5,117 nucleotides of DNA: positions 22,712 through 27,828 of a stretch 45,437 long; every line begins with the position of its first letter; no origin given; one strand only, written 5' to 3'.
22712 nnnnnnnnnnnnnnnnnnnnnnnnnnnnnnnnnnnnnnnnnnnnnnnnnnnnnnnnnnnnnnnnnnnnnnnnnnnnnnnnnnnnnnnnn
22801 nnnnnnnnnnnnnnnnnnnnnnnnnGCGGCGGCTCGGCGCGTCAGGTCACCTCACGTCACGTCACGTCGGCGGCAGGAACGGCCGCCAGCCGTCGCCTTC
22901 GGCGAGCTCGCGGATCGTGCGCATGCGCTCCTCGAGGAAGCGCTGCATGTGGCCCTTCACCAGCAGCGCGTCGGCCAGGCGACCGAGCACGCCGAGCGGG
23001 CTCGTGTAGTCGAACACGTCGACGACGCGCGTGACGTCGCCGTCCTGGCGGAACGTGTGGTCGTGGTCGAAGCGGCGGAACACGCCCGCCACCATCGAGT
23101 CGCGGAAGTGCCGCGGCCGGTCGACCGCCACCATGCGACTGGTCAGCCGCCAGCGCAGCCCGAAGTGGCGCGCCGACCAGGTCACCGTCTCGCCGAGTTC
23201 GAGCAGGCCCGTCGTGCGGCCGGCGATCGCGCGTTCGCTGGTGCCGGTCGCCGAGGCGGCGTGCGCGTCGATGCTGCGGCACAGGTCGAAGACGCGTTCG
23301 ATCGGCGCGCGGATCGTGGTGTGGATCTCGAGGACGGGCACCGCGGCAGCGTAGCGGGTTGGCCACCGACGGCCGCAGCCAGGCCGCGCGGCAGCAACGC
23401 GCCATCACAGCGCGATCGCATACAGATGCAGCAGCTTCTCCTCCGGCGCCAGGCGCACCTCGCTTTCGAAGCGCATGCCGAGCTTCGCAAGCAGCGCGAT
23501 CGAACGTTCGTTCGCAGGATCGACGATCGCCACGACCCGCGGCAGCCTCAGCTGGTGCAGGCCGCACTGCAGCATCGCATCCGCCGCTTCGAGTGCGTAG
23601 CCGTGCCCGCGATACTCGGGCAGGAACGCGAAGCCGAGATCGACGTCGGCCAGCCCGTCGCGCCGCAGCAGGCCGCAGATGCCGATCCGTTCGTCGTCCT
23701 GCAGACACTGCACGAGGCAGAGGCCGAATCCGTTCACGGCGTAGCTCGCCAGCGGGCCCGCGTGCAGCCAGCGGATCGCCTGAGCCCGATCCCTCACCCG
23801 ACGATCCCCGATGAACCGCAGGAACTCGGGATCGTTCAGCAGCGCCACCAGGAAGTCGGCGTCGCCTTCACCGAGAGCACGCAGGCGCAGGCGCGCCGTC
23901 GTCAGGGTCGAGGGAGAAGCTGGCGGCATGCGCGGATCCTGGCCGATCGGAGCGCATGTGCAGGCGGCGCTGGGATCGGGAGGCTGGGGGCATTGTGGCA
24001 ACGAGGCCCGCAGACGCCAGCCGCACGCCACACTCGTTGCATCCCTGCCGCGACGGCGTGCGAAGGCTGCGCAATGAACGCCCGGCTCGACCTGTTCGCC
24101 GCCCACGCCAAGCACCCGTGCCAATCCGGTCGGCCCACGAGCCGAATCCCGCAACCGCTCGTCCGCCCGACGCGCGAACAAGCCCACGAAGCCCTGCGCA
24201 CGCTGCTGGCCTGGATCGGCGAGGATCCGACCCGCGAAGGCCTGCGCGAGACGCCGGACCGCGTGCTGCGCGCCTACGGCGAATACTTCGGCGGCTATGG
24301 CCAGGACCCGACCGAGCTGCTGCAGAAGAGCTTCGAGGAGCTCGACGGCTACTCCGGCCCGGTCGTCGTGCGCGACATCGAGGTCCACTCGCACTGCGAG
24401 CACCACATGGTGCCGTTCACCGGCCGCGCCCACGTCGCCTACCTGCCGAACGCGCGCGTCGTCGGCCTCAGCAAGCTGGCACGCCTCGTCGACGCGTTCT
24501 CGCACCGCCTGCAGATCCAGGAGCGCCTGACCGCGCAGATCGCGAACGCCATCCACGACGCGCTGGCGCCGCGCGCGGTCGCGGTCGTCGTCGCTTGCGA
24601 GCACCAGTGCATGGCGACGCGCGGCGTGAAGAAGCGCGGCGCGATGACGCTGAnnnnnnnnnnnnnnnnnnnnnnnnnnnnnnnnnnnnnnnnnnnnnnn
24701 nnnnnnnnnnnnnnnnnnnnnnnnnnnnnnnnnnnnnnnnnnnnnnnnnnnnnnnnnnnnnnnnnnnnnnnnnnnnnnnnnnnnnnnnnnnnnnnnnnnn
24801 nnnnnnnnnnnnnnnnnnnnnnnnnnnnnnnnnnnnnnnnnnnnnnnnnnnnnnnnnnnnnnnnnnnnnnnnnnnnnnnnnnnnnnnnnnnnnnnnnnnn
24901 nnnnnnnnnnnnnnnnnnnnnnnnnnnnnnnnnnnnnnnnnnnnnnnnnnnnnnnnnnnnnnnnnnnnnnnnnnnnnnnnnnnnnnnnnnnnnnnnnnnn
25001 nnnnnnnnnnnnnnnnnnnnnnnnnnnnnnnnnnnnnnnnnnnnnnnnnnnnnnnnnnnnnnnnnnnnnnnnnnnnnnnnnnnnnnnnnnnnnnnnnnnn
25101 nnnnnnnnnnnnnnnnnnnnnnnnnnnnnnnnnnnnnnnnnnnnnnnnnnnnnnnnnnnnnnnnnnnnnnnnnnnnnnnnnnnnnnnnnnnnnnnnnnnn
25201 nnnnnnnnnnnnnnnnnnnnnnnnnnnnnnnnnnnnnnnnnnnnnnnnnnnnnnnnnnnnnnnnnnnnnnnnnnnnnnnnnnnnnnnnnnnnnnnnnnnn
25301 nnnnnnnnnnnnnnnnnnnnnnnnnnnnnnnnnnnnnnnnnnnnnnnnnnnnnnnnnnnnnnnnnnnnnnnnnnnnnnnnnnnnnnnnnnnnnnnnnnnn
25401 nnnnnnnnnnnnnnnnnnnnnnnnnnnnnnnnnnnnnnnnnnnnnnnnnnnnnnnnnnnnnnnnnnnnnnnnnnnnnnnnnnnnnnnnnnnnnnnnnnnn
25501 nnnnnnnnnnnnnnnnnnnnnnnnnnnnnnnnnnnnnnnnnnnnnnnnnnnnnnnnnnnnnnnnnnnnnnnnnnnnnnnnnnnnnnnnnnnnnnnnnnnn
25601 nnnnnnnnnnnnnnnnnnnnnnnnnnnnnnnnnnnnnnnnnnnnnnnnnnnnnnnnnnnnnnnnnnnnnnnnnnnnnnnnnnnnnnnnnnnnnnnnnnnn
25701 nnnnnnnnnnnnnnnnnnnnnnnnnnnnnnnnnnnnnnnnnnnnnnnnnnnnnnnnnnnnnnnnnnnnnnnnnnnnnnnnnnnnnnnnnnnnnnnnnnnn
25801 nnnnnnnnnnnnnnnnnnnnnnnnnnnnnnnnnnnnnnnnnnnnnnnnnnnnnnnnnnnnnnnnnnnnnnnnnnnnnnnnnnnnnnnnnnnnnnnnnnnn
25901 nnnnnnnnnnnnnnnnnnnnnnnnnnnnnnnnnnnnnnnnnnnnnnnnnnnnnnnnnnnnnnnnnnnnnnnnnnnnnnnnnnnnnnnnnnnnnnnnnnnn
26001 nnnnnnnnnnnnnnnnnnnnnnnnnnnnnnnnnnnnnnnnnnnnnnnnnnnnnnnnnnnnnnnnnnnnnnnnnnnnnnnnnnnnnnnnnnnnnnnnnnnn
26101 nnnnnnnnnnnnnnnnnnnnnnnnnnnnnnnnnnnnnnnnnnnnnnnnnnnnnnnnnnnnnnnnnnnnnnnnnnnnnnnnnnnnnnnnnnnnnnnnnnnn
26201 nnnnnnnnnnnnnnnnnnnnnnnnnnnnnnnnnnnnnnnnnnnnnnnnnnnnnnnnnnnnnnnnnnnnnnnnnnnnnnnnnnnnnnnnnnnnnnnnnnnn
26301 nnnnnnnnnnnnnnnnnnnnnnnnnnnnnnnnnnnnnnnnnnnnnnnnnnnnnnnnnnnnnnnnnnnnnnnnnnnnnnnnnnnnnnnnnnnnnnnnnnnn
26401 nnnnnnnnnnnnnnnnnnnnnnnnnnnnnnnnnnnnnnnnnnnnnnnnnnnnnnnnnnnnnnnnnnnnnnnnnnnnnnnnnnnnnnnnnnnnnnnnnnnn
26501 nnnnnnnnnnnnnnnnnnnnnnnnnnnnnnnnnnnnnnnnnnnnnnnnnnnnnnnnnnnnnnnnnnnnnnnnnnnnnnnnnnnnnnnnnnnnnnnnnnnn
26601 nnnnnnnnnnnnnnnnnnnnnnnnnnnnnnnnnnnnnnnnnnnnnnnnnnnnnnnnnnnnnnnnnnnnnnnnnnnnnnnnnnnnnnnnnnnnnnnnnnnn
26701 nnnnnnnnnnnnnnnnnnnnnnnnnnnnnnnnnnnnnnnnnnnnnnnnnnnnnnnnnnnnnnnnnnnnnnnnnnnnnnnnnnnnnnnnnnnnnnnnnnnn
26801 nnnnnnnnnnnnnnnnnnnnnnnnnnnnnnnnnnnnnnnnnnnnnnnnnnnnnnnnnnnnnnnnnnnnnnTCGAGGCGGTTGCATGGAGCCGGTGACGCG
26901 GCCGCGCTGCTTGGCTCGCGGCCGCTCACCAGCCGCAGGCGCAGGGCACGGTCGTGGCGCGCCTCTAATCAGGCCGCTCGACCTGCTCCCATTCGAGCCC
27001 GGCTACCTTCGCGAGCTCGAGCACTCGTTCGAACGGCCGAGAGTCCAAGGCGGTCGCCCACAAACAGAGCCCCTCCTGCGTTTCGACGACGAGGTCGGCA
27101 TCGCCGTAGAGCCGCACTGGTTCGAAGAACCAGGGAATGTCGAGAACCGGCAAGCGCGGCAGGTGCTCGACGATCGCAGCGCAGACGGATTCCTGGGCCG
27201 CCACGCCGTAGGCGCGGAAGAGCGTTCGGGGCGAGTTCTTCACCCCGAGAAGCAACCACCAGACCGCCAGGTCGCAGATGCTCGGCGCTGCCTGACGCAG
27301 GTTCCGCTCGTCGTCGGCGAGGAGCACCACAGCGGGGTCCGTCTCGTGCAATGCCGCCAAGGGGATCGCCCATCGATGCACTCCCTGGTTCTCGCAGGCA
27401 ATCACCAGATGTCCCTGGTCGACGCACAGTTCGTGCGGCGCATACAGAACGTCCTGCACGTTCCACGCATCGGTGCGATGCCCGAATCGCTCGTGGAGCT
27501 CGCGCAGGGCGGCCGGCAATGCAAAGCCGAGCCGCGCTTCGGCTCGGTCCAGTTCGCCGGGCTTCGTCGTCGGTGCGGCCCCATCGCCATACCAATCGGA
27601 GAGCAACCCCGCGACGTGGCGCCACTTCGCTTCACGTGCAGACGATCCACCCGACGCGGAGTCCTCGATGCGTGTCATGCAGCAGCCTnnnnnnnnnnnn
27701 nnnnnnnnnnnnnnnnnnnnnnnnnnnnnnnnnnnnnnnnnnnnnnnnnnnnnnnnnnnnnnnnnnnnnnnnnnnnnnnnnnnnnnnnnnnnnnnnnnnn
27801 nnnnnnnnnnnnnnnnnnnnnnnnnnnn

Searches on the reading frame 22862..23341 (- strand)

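Call 68: search_protein_families(library=pfam, proteins=[window:22862-23341:-], max_evalue=0.001)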
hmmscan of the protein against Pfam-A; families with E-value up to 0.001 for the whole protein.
window:22862-23341:- (159 aa): 2 families
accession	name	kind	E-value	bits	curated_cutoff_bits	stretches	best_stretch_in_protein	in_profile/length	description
PF10604.15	Polyketide_cyc2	-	5.6e-08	33.6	27.4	1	5-146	5-140/142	Polyketide cyclase / dehydrase and lipid transport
PF03364.25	Polyketide_cyc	-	3.7e-05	24.4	23.4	1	10-120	1-105/126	Polyketide cyclase / dehydrase and lipid transport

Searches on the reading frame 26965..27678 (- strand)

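Call 43: search_protein_families(library=pfam, proteins=[window:26965-27678:-], max_evalue=0.01)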
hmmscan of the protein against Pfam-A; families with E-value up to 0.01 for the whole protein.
window:26965-27678:- (237 aa): 1 family
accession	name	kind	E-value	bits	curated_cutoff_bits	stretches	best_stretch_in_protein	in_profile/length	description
PF09346.15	SMI1_KNR4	-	0.0013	19.7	25.4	1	40-125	4-110/125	SMI1 / KNR4 family (SUKH-1)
